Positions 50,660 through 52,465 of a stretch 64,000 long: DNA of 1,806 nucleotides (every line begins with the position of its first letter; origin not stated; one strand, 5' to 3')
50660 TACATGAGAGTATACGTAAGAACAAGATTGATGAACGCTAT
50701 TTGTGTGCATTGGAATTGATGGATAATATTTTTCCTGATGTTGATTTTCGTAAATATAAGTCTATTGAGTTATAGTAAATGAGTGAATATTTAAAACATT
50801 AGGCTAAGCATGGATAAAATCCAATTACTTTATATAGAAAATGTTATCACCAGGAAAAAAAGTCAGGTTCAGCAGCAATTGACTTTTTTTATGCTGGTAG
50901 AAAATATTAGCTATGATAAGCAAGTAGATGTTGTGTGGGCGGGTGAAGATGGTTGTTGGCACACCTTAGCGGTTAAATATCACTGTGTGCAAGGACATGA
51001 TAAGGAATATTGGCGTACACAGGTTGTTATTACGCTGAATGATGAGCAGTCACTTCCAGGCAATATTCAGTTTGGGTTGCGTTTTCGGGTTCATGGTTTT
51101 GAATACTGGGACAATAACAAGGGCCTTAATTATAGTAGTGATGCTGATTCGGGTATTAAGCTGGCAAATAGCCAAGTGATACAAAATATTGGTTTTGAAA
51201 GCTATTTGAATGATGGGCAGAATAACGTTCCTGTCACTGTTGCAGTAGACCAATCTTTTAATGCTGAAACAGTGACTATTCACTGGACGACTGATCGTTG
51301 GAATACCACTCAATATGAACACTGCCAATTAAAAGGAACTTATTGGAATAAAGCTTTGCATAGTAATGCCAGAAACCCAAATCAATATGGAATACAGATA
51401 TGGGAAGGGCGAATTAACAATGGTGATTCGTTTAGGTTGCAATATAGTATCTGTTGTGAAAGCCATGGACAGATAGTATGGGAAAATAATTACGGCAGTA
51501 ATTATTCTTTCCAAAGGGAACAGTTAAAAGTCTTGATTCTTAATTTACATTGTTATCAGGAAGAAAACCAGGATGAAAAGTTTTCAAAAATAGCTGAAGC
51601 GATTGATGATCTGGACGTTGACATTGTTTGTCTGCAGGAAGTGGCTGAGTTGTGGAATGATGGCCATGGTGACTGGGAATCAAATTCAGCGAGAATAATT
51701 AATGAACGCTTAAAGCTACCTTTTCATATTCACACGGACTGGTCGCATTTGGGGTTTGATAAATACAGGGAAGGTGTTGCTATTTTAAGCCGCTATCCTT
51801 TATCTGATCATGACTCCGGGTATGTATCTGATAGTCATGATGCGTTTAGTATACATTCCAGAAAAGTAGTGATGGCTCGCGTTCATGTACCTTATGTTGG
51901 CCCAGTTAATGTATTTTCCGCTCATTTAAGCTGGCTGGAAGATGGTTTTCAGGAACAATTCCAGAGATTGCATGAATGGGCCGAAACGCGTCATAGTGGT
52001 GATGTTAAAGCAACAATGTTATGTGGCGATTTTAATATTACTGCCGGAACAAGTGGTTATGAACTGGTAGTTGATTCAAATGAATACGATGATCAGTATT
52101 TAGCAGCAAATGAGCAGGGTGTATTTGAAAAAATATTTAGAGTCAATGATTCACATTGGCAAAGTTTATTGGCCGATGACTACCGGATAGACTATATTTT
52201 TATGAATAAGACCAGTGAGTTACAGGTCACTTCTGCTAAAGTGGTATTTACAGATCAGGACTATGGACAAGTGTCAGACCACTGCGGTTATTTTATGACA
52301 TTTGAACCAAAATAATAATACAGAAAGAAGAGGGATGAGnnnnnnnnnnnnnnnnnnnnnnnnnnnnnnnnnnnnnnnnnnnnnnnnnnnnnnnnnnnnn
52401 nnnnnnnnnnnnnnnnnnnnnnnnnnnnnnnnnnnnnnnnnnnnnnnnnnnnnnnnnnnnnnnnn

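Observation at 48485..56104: Polyglucan locus in which a GH57 branching enzyme is operonic with two unassigned phosphoesterases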

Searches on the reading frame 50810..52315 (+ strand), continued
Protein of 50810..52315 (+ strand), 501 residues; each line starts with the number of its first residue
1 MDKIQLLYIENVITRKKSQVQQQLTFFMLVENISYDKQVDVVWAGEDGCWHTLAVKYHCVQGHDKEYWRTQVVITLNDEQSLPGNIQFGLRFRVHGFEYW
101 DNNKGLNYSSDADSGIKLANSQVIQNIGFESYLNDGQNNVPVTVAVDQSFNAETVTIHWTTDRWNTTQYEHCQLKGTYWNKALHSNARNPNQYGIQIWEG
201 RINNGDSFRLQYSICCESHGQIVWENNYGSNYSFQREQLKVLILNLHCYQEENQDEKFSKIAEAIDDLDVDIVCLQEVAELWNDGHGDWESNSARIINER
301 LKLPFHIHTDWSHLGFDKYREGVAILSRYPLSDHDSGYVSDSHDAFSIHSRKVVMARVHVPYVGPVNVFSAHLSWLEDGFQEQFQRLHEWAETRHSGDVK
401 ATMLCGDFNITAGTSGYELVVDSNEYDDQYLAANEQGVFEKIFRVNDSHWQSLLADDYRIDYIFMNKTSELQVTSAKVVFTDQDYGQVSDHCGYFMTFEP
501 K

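Call 82: search_protein_families(library=pfam, proteins=[L077:6914-8200:+, L077:8202-9581:+, L077:13615-14577:+, L016:7025-9607:+, L016:13342-14658:+, L069:6463-8910:-, L069:13269-14705:-, L036:8911-9807:+, L036:13347-14678:-, L005:11942-13186:-], max_evalue=0.00001)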
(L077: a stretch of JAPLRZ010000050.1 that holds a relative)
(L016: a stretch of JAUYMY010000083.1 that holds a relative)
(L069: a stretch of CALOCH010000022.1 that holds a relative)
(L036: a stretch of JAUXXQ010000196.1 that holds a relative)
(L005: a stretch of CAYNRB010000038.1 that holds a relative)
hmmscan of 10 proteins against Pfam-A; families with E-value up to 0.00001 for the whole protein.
L077:6914-8200:+ (428 aa): 3 families
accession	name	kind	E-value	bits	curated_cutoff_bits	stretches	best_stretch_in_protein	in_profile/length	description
PF23892.1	Ig_CycH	-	2.2e-39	133.9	27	1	317-424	1-108/108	Cytochrome c-type biogenesis protein H Ig-like domain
PF23914.1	TPR_CcmH_CycH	-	8.8e-25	87.8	42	1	128-264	20-156/158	Cytochrome c-type biogenesis protein H TPR domain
PF13431.12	TPR_17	-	1.3e-06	28.6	24.4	0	152-178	7-33/34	Tetratricopeptide repeat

L077:8202-9581:+ (459 aa): 2 families
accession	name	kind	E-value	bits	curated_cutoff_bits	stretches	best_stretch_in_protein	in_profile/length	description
PF04055.27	Radical_SAM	-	1.2e-22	81.3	29.5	1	57-232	1-165/166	Radical SAM superfamily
PF06969.22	HemN_C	-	4.2e-08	33.6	24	1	369-436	3-67/67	HemN C-terminal domain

L077:13615-14577:+ (320 aa): 1 family
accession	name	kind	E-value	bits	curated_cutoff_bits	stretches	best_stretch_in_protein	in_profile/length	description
PF02401.23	LYTB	-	2.5e-99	332.4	24.5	1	3-285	1-267/267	LytB protein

L016:7025-9607:+ (860 aa): 8 families
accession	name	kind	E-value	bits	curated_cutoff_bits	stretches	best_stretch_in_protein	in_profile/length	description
PF02518.31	HATPase_c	-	2.2e-27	96.2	26.4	1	522-631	2-110/111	Histidine kinase-, DNA gyrase B-, and HSP90-like ATPase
PF00072.30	Response_reg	-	3e-25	89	30.2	1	657-768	1-110/111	Response regulator receiver domain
PF00512.31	HisKA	-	2.1e-22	79.4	26.9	1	408-474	1-66/66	His Kinase A (phospho-acceptor) domain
PF13426.13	PAS_9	-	1.4e-15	57.9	27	1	252-369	3-103/103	PAS domain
PF17152.10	CHASE8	-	7.6e-14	52.2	27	1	43-111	2-70/102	Periplasmic sensor domain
PF00989.32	PAS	-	1.2e-12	48.2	22.6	1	243-363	4-109/113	PAS fold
PF00672.30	HAMP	-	1.2e-09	38.8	25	1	180-230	4-53/53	HAMP domain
PF08448.16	PAS_4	-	7.6e-08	33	23.1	1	246-372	1-110/110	PAS fold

L016:13342-14658:+ (438 aa): 3 families
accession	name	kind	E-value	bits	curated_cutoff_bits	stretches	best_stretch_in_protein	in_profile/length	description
PF00696.33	AA_kinase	-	1.3e-26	94.2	24.9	1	25-264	2-234/234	Amino acid kinase family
PF00583.31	Acetyltransf_1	-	4.1e-08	33.9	20.7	1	319-395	19-98/116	Acetyltransferase (GNAT) family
PF13508.13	Acetyltransf_7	-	7.7e-08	33.1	27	1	331-408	4-82/84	Acetyltransferase (GNAT) domain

L069:6463-8910:- (815 aa): 3 families
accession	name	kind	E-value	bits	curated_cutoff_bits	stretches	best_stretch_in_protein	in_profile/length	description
PF01326.24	PPDK_N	-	6.5e-118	394.2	27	1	35-358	2-318/328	Pyruvate phosphate dikinase, AMP/ATP-binding domain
PF02896.24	PEP-utilizers_C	-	4.4e-63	213.6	22.8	1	502-810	18-290/293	PEP-utilising enzyme, PEP-binding domain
PF00391.29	PEP-utilizers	-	3.3e-22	78.3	23.1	1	407-477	2-72/72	PEP-utilising enzyme, mobile domain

L069:13269-14705:- (478 aa): 4 families
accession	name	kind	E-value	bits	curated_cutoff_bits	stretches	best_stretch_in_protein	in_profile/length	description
PF14579.12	HHH_6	-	2.5e-30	105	25.6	1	117-204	2-88/90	Helix-hairpin-helix motif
PF20914.2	DNA_pol_IIIA_C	-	9.7e-11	41.8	22.5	1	418-467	2-51/52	DNA polymerase III subunit alpha, C-terminal domain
PF17657.6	DNA_pol3_finger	-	1.7e-08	34.4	22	1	3-41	126-164/166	Bacterial DNA polymerase III alpha subunit finger domain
PF01336.31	tRNA_anti-codon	-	4.5e-08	33.4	27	1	308-385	1-73/75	OB-fold nucleic acid binding domain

L036:8911-9807:+ (298 aa): 4 families
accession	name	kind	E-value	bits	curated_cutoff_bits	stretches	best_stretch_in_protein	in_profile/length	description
PF01370.27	Epimerase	-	3.6e-22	79.4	20.9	1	3-214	1-227/240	NAD dependent epimerase/dehydratase family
PF08338.16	DUF1731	-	3e-20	72.1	27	1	250-295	1-46/47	Domain of unknown function (DUF1731)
PF16363.11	GDP_Man_Dehyd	-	1.2e-07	31.9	27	0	4-129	1-144/332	GDP-mannose 4,6 dehydratase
PF13460.12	NAD_binding_10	-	1.9e-06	28.3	27.2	1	7-114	1-100/184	NAD(P)H-binding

L036:13347-14678:- (443 aa): 1 family
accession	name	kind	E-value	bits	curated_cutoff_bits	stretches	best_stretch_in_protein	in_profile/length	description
PF02321.23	OEP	-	6e-60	202.7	22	2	247-424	5-184/187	Outer membrane efflux protein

L005:11942-13186:- (414 aa): 3 families
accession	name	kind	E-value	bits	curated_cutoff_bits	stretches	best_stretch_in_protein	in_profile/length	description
PF03453.22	MoeA_N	-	9.9e-39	133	30.8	1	13-175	1-160/160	MoeA N-terminal region (domain I and II)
PF00994.29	MoCF_biosynth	-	2.7e-32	111.9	26.6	1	190-324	3-143/144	Probable molybdopterin binding domain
PF03454.20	MoeA_C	-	8.7e-17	61.6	22.1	1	339-410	2-72/72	MoeA C-terminal region (domain IV)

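Call 91: search_protein_families(library=pfam, proteins=[P0331, P0329, P0323, P0342, P0347, P0348, P0365, P0300, P0289, P0334], max_evalue=0.001)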
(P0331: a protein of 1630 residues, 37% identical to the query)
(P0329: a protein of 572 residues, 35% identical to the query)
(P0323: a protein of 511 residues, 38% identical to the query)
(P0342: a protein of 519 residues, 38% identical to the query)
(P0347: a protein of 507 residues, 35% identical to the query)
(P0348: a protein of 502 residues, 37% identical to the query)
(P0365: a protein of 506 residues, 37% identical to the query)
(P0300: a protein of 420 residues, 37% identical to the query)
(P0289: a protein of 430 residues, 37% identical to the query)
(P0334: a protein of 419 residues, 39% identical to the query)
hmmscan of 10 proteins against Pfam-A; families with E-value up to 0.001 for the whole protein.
P0331 (1630 aa): 11 families
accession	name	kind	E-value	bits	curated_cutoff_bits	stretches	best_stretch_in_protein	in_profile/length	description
PF13424.12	TPR_12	-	1.1e-30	106.1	30.1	3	1250-1323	3-77/77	Tetratricopeptide repeat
PF03372.29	Exo_endo_phos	-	1.1e-14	55.1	24.5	1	5-252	2-225/225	Endonuclease/Exonuclease/phosphatase family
PF00211.25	Guanylate_cyc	-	7.3e-12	45.7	21.9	1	586-664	101-178/183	Adenylate and Guanylate cyclase catalytic domain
PF07719.23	TPR_2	-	1.2e-11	44.2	27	0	1251-1281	2-32/34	Tetratricopeptide repeat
PF13191.12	AAA_16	-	1.6e-11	45.5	32.6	1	683-875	3-156/167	AAA ATPase domain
PF00515.34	TPR_1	-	1.5e-10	40.9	27.8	2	1454-1480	3-29/34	Tetratricopeptide repeat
PF17874.7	TPR_MalT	-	3.1e-10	40.3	45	1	1214-1326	44-157/336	MalT-like TPR region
PF13374.12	TPR_10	-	2.1e-09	37.5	27.5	0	1413-1446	3-36/42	Tetratricopeptide repeat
PF13181.12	TPR_8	-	7.9e-09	35.4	25.7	0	1256-1281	7-32/34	Tetratricopeptide repeat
PF13176.12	TPR_7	-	0.00018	21.8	27.9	0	1254-1286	3-35/36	Tetratricopeptide repeat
PF14938.12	SNAP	-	0.00055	19.9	25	0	1285-1431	29-174/282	Soluble NSF attachment protein, SNAP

P0329 (572 aa): 1 family
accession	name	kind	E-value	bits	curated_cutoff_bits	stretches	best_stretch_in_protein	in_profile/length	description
PF03372.29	Exo_endo_phos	-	2.7e-14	53.9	24.5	1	191-435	20-225/225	Endonuclease/Exonuclease/phosphatase family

P0323 (511 aa): 2 families
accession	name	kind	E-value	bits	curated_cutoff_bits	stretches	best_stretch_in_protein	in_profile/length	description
PF03372.29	Exo_endo_phos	-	3e-16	60.3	24.5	1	250-466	14-202/225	Endonuclease/Exonuclease/phosphatase family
PF20578.4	aBig_2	-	0.00011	22.3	27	1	71-133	26-87/89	Atrophied bacterial Ig domain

P0342 (519 aa): 1 family
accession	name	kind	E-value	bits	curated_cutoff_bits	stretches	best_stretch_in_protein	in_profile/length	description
PF03372.29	Exo_endo_phos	-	4.8e-16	59.6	24.5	1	235-509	1-225/225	Endonuclease/Exonuclease/phosphatase family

P0347 (507 aa): 3 families
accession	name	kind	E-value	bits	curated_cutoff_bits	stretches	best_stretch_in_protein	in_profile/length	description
PF03372.29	Exo_endo_phos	-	7.9e-14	52.4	24.5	1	236-496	4-225/225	Endonuclease/Exonuclease/phosphatase family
PF20578.4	aBig_2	-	1e-09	38.5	27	1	52-129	13-87/89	Atrophied bacterial Ig domain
PF03423.18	CBM_25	-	9.7e-07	29.5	27.3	1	143-209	16-86/106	Carbohydrate binding domain (family 25)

P0348 (502 aa): 1 family
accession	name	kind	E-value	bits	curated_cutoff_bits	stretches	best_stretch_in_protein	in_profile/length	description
PF03372.29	Exo_endo_phos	-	2.3e-16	60.6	24.5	1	233-491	2-225/225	Endonuclease/Exonuclease/phosphatase family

P0365 (506 aa): 2 families
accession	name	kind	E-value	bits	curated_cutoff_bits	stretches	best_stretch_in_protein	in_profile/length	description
PF03372.29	Exo_endo_phos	-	2.4e-15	57.3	24.5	1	237-495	3-225/225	Endonuclease/Exonuclease/phosphatase family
PF03423.18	CBM_25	-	0.00079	20.1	27.3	0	142-202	15-78/106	Carbohydrate binding domain (family 25)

P0300 (420 aa): 1 family
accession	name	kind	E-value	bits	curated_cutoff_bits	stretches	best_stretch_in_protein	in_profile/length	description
PF03372.29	Exo_endo_phos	-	7.7e-13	49.1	24.5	1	148-408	2-225/225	Endonuclease/Exonuclease/phosphatase family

P0289 (430 aa): 1 family
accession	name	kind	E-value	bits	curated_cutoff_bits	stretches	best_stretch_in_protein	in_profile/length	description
PF03372.29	Exo_endo_phos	-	2.3e-19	70.4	24.5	1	180-420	20-225/225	Endonuclease/Exonuclease/phosphatase family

P0334 (419 aa): 1 family
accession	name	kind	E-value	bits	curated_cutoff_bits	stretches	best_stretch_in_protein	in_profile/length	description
PF03372.29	Exo_endo_phos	-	2.2e-08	34.6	24.5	1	157-404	17-225/225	Endonuclease/Exonuclease/phosphatase family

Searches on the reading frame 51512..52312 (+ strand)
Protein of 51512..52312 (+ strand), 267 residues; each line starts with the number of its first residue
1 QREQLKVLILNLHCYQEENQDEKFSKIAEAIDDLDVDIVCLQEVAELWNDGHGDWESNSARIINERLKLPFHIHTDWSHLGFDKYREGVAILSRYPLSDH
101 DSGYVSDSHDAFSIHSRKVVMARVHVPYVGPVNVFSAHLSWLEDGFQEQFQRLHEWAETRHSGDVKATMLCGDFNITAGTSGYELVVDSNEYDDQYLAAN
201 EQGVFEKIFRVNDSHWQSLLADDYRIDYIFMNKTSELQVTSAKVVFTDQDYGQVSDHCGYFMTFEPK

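Call 57: search_dna_similar(query=window:51512-52312:+, collection=plasmids, mode=protein, max_evalue=0.00001, max_rows=25)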
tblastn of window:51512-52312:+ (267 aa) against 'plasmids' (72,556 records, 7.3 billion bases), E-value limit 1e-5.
Records with a match: 70; places in all: 70; records where one place covers at least 80% of the query: 70.
Best place of each record, by identity: <60% 70.
By first word of the organism name: Enterococcus 36; Lactococcus 9; Leclercia 9; Escherichia 7; Bacillus 3; Cetobacterium 2; Enterobacter 2; Niallia 1; Priestia 1.
By predicted mobility (MOB-suite, as given by PLSDB): non-mobilizable 33; conjugative 29; mobilizable 8.
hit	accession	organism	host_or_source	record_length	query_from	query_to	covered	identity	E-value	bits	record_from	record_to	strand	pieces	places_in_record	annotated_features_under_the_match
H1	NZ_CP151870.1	Bacillus thuringiensis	tobacco,mixed culture,leaves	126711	2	259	97%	31.5%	5e-22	102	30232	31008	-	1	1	endonuclease/exonuclease/phosphatase family protein | PTS transporter subunit IIBC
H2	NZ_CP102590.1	Niallia taxi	-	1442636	5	259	96%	31.5%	3e-20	97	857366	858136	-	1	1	none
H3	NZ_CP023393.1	Lactococcus raffinolactis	cell culture,kimchi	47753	5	265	98%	30.0%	2e-16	86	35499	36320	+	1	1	endonuclease/exonuclease/phosphatase family protein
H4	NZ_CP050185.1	Bacillus thuringiensis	cell culture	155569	2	259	97%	30.1%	2e-22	103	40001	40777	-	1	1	endonuclease/exonuclease/phosphatase family protein | PTS transporter subunit IIBC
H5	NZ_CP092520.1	Cetobacterium somerae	Danio rerio,tissue sample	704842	5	259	96%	30.0%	2e-19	94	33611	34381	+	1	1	endonuclease/exonuclease/phosphatase family protein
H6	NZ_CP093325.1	Bacillus sp. N5-665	whole organism,peat soil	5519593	2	259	97%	29.7%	7e-23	104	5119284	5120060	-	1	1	none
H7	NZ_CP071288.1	Lactococcus garvieae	Homo sapiens,mixed culture,Human feces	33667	5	265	98%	29.1%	1e-17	89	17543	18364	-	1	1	endonuclease/exonuclease/phosphatase family protein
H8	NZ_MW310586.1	Lactococcus garvieae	-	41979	5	265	98%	29.1%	1e-17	89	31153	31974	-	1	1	endonuclease/exonuclease/phosphatase family protein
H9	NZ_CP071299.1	Lactococcus sp. LG592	Homo sapiens,mixed culture,Human feces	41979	5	265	98%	29.1%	1e-17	89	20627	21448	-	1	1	endonuclease/exonuclease/phosphatase family protein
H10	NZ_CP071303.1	Lactococcus sp. LG606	Homo sapiens,mixed culture,Human feces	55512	5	265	98%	29.1%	1e-17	89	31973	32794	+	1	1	endonuclease/exonuclease/phosphatase family protein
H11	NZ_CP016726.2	Lactococcus lactis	Single cell,Fermented Meat Product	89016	5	265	98%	29.1%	1e-17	89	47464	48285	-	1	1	endonuclease/exonuclease/phosphatase family protein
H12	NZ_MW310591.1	Lactococcus garvieae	-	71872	5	265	98%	29.1%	1e-17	89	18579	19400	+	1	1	endonuclease/exonuclease/phosphatase family protein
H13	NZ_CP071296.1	Lactococcus sp. LG1267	Homo sapiens,mixed culture,Human feces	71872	5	265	98%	29.1%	1e-17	89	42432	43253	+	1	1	endonuclease/exonuclease/phosphatase family protein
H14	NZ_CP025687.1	Enterococcus faecium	cell culture,Korean adult feces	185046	5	265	98%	29.1%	2e-17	89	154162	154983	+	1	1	endonuclease/exonuclease/phosphatase family protein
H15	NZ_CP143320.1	Cetobacterium somerae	intestine of Yellow Catfish,pure culture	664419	5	259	96%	29.7%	2e-18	92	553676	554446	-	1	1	endonuclease/exonuclease/phosphatase family protein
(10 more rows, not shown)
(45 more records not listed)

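Call 58: get_annotated_region(hit=H14, flank=6000)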
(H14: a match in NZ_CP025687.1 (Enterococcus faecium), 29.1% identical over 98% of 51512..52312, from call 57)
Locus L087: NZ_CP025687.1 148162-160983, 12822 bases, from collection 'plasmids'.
description: Enterococcus faecium strain CBA7134 plasmid pCBA710401, complete sequence
organism: Enterococcus faecium (NCBI taxid 1352)
taxonomy: Bacteria; Bacillota; Bacilli; Lactobacillales; Enterococcaceae; Enterococcus; Enterococcus faecium
host: -; source: cell culture,Korean adult feces; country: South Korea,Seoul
typing (MOB-suite, as given by PLSDB): conjugative; replicon Inc18,rep_cluster_893; relaxase MOBP; mating-pair formation MPF_T
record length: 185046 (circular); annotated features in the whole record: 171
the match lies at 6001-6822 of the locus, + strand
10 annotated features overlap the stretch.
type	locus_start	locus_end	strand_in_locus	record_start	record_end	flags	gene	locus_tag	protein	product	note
CDS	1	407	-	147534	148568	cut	-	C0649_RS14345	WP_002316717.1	aldose epimerase family protein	GO:0005975 - carbohydrate metabolic process [Evidence IEA]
CDS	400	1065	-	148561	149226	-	pgmB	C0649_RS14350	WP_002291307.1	beta-phosphoglucomutase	GO:0046352 - disaccharide catabolic process [Evidence IEA]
CDS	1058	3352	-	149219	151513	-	-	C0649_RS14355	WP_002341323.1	glycoside hydrolase family 65 protein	-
CDS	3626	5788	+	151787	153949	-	-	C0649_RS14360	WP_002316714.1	PTS transporter subunit IIBC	-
CDS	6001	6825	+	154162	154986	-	-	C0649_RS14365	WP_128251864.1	endonuclease/exonuclease/phosphatase family protein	-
CDS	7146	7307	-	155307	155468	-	-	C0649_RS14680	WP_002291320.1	hypothetical protein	-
CDS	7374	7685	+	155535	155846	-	-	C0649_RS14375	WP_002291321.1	helix-turn-helix transcriptional regulator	-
CDS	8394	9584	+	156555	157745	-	-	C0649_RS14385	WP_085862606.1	IS256 family transposase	-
CDS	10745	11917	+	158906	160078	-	-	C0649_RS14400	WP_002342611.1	IS256-like element IS1542 family transposase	GO:0006313 - DNA transposition [Evidence IEA]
CDS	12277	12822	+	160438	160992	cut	-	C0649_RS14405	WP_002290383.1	tyrosine-type recombinase/integrase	GO:0015074 - DNA integration [Evidence IEA]; GO:0006310 - DNA recombination [Evidence IEA]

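Call 59: get_annotated_region(hit=H1, flank=5000)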
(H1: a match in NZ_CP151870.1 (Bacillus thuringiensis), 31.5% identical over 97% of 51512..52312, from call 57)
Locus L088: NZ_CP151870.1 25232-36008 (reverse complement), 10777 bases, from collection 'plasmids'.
description: Bacillus thuringiensis strain YB6 plasmid unnamed3, complete sequence
organism: Bacillus thuringiensis (NCBI taxid 1428)
taxonomy: Bacteria; Bacillota; Bacilli; Bacillales; Bacillaceae; Bacillus; Bacillus thuringiensis
host: -; source: tobacco,mixed culture,leaves; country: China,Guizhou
typing (MOB-suite, as given by PLSDB): non-mobilizable
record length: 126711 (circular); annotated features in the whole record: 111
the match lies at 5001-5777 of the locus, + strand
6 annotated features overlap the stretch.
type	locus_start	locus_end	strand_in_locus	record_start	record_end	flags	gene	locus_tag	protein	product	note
CDS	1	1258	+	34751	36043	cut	-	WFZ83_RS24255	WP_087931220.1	methyl-accepting chemotaxis protein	-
CDS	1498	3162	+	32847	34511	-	-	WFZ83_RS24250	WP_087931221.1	alpha-glucosidase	-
CDS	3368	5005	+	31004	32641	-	-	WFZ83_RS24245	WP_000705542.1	PTS transporter subunit IIBC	-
CDS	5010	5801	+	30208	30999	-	-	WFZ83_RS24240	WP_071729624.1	endonuclease/exonuclease/phosphatase family protein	-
CDS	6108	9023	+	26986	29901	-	-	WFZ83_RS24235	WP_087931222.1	YhgE/Pip domain-containing protein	-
CDS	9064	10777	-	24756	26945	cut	topB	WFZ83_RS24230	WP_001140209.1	DNA topoisomerase III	-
